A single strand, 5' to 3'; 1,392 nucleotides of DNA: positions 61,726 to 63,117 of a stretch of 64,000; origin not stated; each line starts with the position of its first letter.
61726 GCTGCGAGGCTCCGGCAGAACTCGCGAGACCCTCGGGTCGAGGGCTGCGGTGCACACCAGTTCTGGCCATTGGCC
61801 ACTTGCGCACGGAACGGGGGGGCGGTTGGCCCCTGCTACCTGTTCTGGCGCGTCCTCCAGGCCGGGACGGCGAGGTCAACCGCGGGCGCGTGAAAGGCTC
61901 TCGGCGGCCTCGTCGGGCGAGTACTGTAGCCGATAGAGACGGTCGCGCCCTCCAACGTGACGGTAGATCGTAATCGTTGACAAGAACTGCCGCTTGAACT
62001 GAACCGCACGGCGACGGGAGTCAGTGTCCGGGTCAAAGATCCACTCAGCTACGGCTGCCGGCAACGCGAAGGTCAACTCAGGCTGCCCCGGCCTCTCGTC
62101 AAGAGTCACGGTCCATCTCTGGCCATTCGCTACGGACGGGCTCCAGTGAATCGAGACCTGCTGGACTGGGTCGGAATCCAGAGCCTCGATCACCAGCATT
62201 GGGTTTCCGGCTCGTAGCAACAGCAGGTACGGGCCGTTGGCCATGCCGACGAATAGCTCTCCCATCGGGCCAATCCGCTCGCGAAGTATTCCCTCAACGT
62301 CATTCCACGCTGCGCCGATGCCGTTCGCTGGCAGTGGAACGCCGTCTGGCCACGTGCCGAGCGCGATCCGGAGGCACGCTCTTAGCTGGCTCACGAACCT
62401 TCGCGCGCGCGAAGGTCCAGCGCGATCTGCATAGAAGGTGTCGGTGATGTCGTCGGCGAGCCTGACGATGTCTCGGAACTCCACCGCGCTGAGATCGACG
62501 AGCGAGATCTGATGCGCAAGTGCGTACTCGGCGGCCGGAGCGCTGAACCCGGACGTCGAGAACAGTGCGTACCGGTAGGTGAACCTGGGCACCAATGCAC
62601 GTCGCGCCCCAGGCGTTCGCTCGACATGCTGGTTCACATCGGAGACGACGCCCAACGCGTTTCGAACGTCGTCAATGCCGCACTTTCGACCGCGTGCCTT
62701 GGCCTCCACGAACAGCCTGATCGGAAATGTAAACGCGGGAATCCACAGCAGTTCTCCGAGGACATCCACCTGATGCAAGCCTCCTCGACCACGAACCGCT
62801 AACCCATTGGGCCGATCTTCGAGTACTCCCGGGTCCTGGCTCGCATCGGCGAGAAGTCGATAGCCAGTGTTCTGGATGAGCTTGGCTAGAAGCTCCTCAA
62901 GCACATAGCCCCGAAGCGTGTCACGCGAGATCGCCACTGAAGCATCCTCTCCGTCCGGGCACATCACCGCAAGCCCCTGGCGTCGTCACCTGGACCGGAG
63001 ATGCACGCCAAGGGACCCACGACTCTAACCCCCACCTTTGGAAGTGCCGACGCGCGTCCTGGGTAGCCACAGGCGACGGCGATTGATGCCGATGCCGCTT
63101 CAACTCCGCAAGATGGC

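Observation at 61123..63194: tRNA-Ala-associated insert of about 2 kb bounded by a 42/43-nt direct repeat, carrying an Mrr-like nuclease fused to an unknown domain (candidate single-gene defence module)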

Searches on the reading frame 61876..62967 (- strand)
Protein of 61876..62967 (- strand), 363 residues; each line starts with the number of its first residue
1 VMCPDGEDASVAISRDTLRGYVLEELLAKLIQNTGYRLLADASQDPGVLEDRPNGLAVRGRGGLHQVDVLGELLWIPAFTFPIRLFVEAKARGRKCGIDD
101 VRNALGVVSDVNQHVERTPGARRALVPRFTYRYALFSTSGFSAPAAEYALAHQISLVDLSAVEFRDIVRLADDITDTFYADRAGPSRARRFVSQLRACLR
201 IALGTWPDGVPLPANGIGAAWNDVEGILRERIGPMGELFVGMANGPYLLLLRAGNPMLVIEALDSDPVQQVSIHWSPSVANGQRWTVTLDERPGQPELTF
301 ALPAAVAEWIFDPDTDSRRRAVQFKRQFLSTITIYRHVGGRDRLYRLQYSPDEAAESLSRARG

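Call 6: search_protein_families(library=pfam, proteins=[window:61876-62967:-], max_evalue=0.1)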
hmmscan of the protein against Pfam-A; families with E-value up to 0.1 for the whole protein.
window:61876-62967:- (363 aa): 1 family
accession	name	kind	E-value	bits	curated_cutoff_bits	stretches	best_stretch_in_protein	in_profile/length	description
PF04471.18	Mrr_cat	-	6.4e-05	23.5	21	1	17-160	3-109/115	Restriction endonuclease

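Call 7: search_protein_families(library=padloc, proteins=[window:61876-62967:-], max_evalue=0.1)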
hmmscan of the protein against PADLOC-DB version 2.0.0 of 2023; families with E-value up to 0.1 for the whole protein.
window:61876-62967:- (363 aa): 0 families

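Call 8: search_protein_families(library=ncbifam, proteins=[window:61876-62967:-], max_evalue=0.1)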
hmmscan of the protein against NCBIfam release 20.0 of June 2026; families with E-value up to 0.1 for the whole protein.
window:61876-62967:- (363 aa): 0 families

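Call 9: find_homologous_proteins(query=window:61876-62967:-)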
Query window:61876-62967:- (363 aa): 619 proteins with E <= 0.001 among 8000 candidates; the best 120 are listed.
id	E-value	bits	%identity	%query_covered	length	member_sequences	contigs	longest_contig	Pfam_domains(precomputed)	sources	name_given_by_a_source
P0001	2.8e-233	791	100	97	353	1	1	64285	-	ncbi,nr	ncbi:MAG: restriction endonuclease [Solirubrobacterales bacterium]|nr:restriction endonuclease [Soli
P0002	6.5e-191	652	85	96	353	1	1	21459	-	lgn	-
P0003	2.7e-159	548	72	94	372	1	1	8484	-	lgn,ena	-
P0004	3.6e-153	528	72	96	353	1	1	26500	-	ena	-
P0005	1.9e-147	509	67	95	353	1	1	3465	-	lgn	-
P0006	2.8e-144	499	66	96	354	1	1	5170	-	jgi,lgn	jgi:hypothetical protein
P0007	3.2e-144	498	68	95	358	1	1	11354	-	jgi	jgi:hypothetical protein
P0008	1.1e-139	483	66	96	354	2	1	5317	-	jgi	jgi:hypothetical protein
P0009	2.1e-139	482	65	96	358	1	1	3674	-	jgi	jgi:hypothetical protein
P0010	2.9e-138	479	64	99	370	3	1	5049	-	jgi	jgi:hypothetical protein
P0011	3.5e-138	478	63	97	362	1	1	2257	PF04471.19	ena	-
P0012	3.7e-135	469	64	95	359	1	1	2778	-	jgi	jgi:hypothetical protein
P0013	1.2e-133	464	66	90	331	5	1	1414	-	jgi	-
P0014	1.7e-131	457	63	97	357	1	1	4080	-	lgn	-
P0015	4.9e-131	455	63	94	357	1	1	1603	PF04471.19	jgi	-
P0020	5.8e-125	435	60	94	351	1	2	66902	-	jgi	jgi:hypothetical protein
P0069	2.0e-83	298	42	93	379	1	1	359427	-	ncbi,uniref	ncbi:hypothetical protein ACPUYX_11110 [Desulfosporosinus sp. SYSU MS00001]|uniref:hypothetical prot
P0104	2.6e-80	288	45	95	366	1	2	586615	-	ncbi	-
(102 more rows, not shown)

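Call 10: search_solved_structures(query=window:61876-62967:-, max_evalue=1, show_alignments=2)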
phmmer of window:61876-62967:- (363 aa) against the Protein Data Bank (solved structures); distinct sequences matched with E-value up to 1: 0.

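Call 11: find_encoding_contigs(protein=P0002, flank=10000, max_places=3)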
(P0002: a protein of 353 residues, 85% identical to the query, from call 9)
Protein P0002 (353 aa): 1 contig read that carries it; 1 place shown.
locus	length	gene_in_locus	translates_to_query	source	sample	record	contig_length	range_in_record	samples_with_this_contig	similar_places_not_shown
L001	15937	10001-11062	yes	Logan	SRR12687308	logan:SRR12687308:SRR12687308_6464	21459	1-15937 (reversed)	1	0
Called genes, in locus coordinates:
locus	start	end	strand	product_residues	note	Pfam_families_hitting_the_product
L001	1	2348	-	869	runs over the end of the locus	PF04851:ResIII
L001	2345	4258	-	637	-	PF01555:N6_N4_Mtase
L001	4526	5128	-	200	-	PF12696:TraG-D_C (weak)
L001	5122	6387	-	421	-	-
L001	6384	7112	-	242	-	PF13814:Replic_Relax (weak)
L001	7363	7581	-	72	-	PF12728:HTH_17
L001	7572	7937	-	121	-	-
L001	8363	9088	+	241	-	-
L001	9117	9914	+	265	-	-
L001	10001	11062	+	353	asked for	-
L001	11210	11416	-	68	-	PF12728:HTH_17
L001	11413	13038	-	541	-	PF10412:TrwB_AAD_bind (faint)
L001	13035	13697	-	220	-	-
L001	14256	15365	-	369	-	PF01544:CorA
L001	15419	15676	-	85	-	PF12728:HTH_17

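Call 12: find_encoding_contigs(protein=P0004, flank=10000, max_places=3)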
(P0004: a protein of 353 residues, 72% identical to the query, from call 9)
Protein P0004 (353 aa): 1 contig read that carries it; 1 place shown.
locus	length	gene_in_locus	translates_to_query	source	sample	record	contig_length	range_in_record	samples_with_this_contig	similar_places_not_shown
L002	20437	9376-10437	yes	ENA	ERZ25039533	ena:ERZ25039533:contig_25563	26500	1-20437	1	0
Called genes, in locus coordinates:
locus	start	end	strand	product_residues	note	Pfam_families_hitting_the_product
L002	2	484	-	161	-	?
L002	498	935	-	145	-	-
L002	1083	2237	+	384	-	-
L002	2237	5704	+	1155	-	PF14457:Prok-E2_A, PF00899:ThiF, PF14464:Prok-JAB (weak), PF01734:Patatin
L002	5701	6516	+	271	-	PF00753:Lactamase_B (faint), PF12706:Lactamase_B_2 (faint)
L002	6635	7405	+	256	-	-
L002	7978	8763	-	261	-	PF05901:Excalibur (weak)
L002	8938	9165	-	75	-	-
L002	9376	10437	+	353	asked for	-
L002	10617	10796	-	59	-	-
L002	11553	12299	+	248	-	PF00486:Trans_reg_C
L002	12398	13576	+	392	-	PF00589:Phage_integrase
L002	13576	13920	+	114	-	PF13443:HTH_26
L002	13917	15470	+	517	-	-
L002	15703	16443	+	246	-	-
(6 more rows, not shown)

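Call 13: find_encoding_contigs(protein=P0003, flank=10000, max_places=3)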
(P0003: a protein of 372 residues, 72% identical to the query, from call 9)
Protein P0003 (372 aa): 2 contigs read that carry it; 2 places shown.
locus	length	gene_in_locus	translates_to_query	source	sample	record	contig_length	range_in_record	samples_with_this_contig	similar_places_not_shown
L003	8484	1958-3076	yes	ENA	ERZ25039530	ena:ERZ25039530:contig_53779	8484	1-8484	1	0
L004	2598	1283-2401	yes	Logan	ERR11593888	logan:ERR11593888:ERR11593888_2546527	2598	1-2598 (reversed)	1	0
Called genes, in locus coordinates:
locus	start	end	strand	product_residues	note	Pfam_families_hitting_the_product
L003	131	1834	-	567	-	PF02463:SMC_N (faint), PF11398:DUF2813 (faint), PF13175:AAA_15, PF13304:AAA_21, PF13175:AAA_15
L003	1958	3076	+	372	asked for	-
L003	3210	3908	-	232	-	PF00589:Phage_integrase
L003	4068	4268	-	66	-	-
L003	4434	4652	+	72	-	-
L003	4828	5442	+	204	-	PF13489:Methyltransf_23, PF13847:Methyltransf_31, PF08241:Methyltransf_11, PF08242:Methyltransf_12, PF13649:Methyltransf_25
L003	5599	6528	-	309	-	PF08240:ADH_N, PF00107:ADH_zinc_N, PF13602:ADH_zinc_N_2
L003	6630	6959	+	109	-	PF00890:FAD_binding_2 (weak), PF01266:DAO, PF07992:Pyr_redox_2 (weak), PF13450:NAD_binding_8, PF01593:Amino_oxidase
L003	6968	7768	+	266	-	-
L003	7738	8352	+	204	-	-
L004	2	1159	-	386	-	?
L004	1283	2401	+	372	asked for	-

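Call 27: predict_structure(alignment_id=A1)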
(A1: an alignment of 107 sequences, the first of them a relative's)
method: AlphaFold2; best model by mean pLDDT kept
length: 353 residues; sequences in the alignment: 107
mean_pLDDT: 91.6   pTM: 0.91
mean pLDDT of the five models: 91.6, 91.5, 91.0, 90.6, 90.2
residues with pLDDT >= 90: 278; 70-90: 64; 50-70: 11; < 50: 0
segments of 3 or more residues with pLDDT < 50: none
pLDDT, mean of each block of 10 residues (from residue 1): 95 98 94 94 92 92 73 92 97 96 83 74 96 94 94 96 96 88 95 95 89 97 97 87 96 96 92 93 87 91 94 93 94 95 78 75
secondary structure, 60 per line:
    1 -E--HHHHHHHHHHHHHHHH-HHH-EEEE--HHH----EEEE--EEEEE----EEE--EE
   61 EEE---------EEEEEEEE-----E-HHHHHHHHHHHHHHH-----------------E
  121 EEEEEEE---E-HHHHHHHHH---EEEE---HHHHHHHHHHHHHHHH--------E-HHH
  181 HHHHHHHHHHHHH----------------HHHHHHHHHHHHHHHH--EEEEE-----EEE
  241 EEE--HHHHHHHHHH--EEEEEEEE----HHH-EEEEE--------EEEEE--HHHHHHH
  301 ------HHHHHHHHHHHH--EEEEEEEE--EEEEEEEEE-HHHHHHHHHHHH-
elements in order: H5-20 E26-29 E39-42 E45-49 E54-56 E59-63 E73-80 H88-102 E120-127 H133-141 E145-148 H152-167 H178-193 H210-225 E228-232 E238-243 H246-255 E258-265 E274-278 E287-291 H294-300 H307-318 E321-328 E331-339 H341-352

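Call 30: fold_search(model_id=the predicted structure, library=pdb)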
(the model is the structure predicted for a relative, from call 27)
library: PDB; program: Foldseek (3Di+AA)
matches with E <= 10: 461; with E <= 0.001: 5
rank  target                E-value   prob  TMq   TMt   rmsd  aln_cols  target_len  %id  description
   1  4f0p_B                6.8e-05  1.00  0.25  0.20   8.4       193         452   15  MspJI Restriction Endonuclease - P31 Form (released 2012-08-08)
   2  4f0p_A                1.3e-04  1.00  0.24  0.20   8.6       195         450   16  MspJI Restriction Endonuclease - P31 Form (released 2012-08-08)
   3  1y88                  1.7e-04  1.00  0.27  0.50  10.8       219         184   16  Crystal Structure of Protein of Unknown Function AF1548 (released 2004-12-21)
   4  4f0q_D                3.4e-04  1.00  0.24  0.20  11.3       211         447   13  MspJI Restriction Endonuclease - P21 Form (released 2012-08-08)
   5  4f0p_C                4.8e-04  1.00  0.25  0.21  11.0       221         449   14  MspJI Restriction Endonuclease - P31 Form (released 2012-08-08)
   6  2vld_A                8.7e-03  1.00  0.19  0.28   6.7       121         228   15  crystal structure of a repair endonuclease from Pyrococcus abyssi (released 2009-05-19)
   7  8zue_A                1.3e-02  0.41  0.19  0.15  13.4       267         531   10  cryo-electron microscopy (cryo-EM) structure of the Hachiman defense system from Escherichia coli (released 2025-03-26)
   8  1xmx                  3.3e-02  0.91  0.22  0.21  11.0       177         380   14  Crystal structure of protein VC1899 from Vibrio cholerae (released 2004-11-16)
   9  6d21                  4.4e-02  0.18  0.13  0.15  15.4       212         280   12  Crystal structure of the FERM domain of zebrafish FARP2 (released 2018-07-18)
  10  8z4i_B                6.2e-02  0.92  0.19  0.17   7.8       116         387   15  crystal structure of Cdn1 in complex with cA3 (released 2026-02-04)
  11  9u49_A                6.9e-02  0.87  0.21  0.19   8.8       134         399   14  crystal structure of Cdn1 in complex with cA4 (released 2026-02-04)
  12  6d2k                  6.9e-02  0.11  0.13  0.15  15.3       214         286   11  Crystal structure of the FERM domain of mouse FARP2 (released 2018-07-18)
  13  5jh8                  1.3e-01  0.06  0.10  0.11  18.8       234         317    9  Crystal structure of chitinase from Chromobacterium violaceum ATCC 12472 (released 2016-05-25)
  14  1r1r_A                1.6e-01  0.07  0.11  0.07  19.2       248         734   13  RIBONUCLEOTIDE REDUCTASE R1 PROTEIN MUTANT Y730F WITH A REDUCED ACTIVE SITE FROM ESCHERICHIA COLI (released 1998-01-28)
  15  9nl2_A                2.1e-01  0.38  0.21  0.08   7.9       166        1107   12  Structure of R2 retrotransposon protein from Platysternon megacephalum initiating target-primed reverse transcription (released 2025-06-18)
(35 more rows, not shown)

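Call 42: find_encoding_contigs(protein=P0020, flank=10000, max_places=2)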
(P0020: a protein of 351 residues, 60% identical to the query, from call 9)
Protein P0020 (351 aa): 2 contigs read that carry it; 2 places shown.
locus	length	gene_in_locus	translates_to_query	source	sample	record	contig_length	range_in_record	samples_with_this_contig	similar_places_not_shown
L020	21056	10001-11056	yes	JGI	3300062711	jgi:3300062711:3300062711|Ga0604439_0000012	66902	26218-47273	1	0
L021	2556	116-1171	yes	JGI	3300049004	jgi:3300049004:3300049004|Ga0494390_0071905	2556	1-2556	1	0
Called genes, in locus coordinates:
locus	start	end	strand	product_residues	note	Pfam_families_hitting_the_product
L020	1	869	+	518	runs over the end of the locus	PF06609:TRI12, PF07690:MFS_1, PF00083:Sugar_tr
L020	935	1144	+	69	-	-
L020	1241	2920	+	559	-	PF12704:MacB_PCD, PF02687:FtsX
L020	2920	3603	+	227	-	PF00005:ABC_tran, PF13304:AAA_21 (faint)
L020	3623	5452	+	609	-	PF01558:POR, PF01855:POR_N, PF17147:PFOR_II (weak)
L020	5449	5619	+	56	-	-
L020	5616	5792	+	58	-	-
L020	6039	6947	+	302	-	PF02775:TPP_enzyme_C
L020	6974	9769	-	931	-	PF02463:SMC_N (faint), PF13476:AAA_23 (weak), PF13304:AAA_21 (weak)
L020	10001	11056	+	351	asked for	-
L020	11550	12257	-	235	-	PF00188:CAP (weak)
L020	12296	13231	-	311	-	PF00487:FA_desaturase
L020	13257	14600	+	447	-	PF00128:Alpha-amylase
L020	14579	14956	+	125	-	PF13474:SnoaL_3, PF14534:DUF4440 (weak)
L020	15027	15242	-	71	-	-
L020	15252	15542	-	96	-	PF00583:Acetyltransf_1, PF13508:Acetyltransf_7 (weak), PF13673:Acetyltransf_10 (weak)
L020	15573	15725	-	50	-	-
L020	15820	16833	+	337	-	PF12697:Abhydrolase_6 (weak), PF00561:Abhydrolase_1 (faint), PF00196:GerE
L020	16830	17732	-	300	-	PF12146:Hydrolase_4 (weak), PF00561:Abhydrolase_1, PF12697:Abhydrolase_6, PF06821:Ser_hydrolase (faint)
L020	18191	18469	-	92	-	-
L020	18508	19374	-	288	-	PF00561:Abhydrolase_1, PF12146:Hydrolase_4 (weak), PF12697:Abhydrolase_6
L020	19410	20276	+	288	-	PF13602:ADH_zinc_N_2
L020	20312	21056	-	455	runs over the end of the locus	PF01547:SBP_bac_1, PF13416:SBP_bac_8 (weak)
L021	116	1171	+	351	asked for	-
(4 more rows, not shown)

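Call 43: find_encoding_contigs(protein=P0069, flank=10000, max_places=2)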
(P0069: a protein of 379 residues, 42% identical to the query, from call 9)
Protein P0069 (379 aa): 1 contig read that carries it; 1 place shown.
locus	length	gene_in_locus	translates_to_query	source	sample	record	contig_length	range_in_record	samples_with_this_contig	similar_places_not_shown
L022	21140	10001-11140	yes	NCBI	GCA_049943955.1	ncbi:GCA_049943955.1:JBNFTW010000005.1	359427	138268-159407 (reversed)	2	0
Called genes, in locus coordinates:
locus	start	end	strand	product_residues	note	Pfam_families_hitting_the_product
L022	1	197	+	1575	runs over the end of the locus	PF02384:N6_Mtase (faint), PF20473:MmeI_Mtase (faint), PF07669:Eco57I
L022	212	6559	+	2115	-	PF00270:DEAD, PF00271:Helicase_C, PF09369:MZB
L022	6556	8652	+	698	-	PF00580:UvrD-helicase, PF13245:AAA_19, PF13361:UvrD_C, PF13538:UvrD_C_2 (faint)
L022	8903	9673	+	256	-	-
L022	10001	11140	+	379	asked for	-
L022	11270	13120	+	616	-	PF02463:SMC_N (faint), PF11398:DUF2813 (faint), PF13175:AAA_15, PF13476:AAA_23 (weak), PF13304:AAA_21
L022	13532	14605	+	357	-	PF09565:RE_NgoFVII, PF13091:PLDc_2 (faint)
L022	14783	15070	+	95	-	-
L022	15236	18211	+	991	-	PF00270:DEAD, PF04851:ResIII, PF00176:SNF2-rel_dom (weak), PF00271:Helicase_C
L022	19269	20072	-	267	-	-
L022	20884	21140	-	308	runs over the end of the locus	PF08867:FRG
